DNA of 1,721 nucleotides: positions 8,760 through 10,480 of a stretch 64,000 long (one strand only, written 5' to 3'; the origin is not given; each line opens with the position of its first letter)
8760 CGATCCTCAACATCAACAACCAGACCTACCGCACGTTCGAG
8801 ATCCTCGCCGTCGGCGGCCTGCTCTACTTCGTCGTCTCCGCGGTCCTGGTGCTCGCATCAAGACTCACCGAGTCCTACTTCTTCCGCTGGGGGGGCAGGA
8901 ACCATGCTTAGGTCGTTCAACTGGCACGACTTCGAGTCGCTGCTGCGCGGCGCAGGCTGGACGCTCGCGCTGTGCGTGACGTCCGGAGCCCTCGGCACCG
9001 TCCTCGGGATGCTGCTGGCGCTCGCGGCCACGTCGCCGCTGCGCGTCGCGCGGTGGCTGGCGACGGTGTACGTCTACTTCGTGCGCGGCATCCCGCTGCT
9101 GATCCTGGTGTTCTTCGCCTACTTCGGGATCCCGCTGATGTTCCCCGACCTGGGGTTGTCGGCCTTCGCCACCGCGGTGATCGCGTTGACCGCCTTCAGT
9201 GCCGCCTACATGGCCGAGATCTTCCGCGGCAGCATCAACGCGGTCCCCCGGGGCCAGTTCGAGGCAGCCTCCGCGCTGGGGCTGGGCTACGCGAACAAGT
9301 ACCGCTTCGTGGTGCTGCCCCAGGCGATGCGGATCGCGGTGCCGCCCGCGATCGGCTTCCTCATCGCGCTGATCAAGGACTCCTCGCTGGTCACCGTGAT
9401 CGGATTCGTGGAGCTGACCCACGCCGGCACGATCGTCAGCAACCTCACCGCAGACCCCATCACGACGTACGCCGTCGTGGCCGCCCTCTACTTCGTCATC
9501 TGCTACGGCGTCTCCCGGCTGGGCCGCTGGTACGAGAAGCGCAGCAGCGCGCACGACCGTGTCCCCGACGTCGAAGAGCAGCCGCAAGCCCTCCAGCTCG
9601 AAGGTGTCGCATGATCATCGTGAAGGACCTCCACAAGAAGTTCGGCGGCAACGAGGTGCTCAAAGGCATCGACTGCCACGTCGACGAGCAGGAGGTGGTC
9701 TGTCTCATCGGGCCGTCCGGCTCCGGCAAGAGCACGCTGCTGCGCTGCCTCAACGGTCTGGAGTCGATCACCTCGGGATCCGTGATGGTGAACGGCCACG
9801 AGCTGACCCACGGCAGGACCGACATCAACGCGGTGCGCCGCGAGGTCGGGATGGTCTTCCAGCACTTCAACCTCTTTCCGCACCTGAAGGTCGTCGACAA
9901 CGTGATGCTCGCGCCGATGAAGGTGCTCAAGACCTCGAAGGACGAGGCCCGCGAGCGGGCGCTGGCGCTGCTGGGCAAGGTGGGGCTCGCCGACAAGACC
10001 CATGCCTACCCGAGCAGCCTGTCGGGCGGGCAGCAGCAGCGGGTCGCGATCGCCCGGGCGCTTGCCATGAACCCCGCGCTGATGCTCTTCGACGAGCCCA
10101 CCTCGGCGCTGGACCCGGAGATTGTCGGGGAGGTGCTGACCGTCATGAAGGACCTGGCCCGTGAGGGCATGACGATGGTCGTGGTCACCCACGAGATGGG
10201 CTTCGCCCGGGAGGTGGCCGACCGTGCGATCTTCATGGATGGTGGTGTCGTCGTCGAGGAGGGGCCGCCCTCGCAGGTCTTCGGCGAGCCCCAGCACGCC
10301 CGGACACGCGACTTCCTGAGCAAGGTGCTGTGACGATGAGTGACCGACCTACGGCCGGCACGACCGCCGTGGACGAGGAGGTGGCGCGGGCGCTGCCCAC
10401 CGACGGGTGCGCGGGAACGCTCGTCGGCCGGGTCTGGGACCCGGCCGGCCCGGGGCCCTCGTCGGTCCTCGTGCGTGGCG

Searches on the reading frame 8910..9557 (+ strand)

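Call 41: search_protein_families(library=pfam, proteins=[window:8910-9557:+], max_evalue=0.001)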
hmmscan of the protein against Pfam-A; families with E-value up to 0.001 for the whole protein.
window:8910-9557:+ (216 aa): 1 family
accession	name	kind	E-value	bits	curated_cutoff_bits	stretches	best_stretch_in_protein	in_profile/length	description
PF00528.27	BPD_transp_1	-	1.8e-18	67.4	26.4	1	29-211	1-181/184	Binding-protein-dependent transport system inner membrane component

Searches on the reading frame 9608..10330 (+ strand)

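Call 41: search_protein_families(library=pfam, proteins=[window:9608-10330:+], max_evalue=0.001)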
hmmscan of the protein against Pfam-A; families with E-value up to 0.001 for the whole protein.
window:9608-10330:+ (241 aa): 8 families
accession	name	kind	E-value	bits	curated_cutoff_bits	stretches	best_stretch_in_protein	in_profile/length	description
PF00005.33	ABC_tran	-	6.6e-39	134.1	25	1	18-166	1-137/137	ABC transporter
PF13304.12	AAA_21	-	7.8e-14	52.9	27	2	135-197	235-300/304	AAA domain, putative AbiEii toxin, Type IV TA system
PF02463.25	SMC_N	-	3.2e-08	33.7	40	1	28-203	24-205/220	RecF/RecN/SMC N terminal domain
PF13555.12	AAA_29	-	9.8e-05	22.5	27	1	22-45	16-39/61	P-loop containing region of AAA domain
PF09818.15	ABC_ATPase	-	0.00019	21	23.2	0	28-92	79-140/283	P-loop domain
PF03193.22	RsgA_GTPase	-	0.00045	20.5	30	1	25-60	104-138/174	RsgA GTPase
PF13401.12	AAA_22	-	0.00077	20.2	27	0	27-67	4-45/130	AAA domain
PF13191.12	AAA_16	-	0.00096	20.1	32.6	0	28-49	24-45/167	AAA ATPase domain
